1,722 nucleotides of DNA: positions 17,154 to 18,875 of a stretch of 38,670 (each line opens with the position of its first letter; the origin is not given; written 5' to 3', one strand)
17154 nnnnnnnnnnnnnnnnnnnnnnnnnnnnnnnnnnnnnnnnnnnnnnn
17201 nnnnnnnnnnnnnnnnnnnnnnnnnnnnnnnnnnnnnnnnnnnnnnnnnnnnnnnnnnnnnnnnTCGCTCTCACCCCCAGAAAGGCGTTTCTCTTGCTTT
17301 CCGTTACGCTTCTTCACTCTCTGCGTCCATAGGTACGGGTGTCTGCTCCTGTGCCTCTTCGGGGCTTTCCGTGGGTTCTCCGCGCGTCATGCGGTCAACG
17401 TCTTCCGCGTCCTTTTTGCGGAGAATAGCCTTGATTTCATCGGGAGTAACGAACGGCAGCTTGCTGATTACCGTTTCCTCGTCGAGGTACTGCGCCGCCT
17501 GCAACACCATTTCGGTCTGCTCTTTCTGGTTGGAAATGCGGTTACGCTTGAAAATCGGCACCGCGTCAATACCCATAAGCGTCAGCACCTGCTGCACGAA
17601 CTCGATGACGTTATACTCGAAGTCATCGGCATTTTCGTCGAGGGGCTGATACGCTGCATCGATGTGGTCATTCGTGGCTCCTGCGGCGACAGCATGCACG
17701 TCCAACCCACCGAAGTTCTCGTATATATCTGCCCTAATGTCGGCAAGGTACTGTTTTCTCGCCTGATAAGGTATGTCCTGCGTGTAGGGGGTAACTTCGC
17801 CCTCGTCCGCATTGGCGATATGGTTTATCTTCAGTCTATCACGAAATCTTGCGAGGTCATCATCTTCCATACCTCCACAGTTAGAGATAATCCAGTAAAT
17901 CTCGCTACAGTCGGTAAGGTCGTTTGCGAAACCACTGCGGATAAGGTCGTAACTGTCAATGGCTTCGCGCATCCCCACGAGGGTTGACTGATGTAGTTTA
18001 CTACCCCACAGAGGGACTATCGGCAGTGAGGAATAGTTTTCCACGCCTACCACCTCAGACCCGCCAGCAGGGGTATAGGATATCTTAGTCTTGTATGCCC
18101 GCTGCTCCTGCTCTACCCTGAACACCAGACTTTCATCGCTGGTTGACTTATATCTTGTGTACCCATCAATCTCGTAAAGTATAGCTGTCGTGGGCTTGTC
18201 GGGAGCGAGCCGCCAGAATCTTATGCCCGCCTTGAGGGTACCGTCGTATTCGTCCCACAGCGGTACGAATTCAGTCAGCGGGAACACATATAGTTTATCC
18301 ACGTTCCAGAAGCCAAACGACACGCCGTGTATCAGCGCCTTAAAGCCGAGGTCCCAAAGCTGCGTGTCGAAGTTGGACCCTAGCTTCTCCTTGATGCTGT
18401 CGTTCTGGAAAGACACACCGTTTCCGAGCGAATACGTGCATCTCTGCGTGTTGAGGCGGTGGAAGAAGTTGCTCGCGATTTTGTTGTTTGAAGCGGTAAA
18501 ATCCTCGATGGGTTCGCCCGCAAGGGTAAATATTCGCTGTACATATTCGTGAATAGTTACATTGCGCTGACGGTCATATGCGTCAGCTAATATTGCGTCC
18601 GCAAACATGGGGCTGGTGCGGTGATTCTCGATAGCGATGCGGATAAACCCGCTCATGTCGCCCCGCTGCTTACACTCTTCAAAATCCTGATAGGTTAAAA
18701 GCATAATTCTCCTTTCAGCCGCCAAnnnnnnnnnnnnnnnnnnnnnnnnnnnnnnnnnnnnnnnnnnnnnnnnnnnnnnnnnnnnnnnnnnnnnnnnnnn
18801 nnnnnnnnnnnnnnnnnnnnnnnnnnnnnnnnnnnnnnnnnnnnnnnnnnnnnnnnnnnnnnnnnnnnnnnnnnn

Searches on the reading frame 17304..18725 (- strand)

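Call 36: search_protein_families(library=phrogs, max_evalue=0.001, proteins=[window:17304-18725:-])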
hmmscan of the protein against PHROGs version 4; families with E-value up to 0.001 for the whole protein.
window:17304-18725:- (473 aa): 2 families
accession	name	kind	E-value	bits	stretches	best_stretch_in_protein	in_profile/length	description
phrog_64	-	head and packaging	9.5e-44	150.8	1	27-459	77-520/547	portal protein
phrog_9064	-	head and packaging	7.9e-10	39.7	1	255-456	10-223/228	portal protein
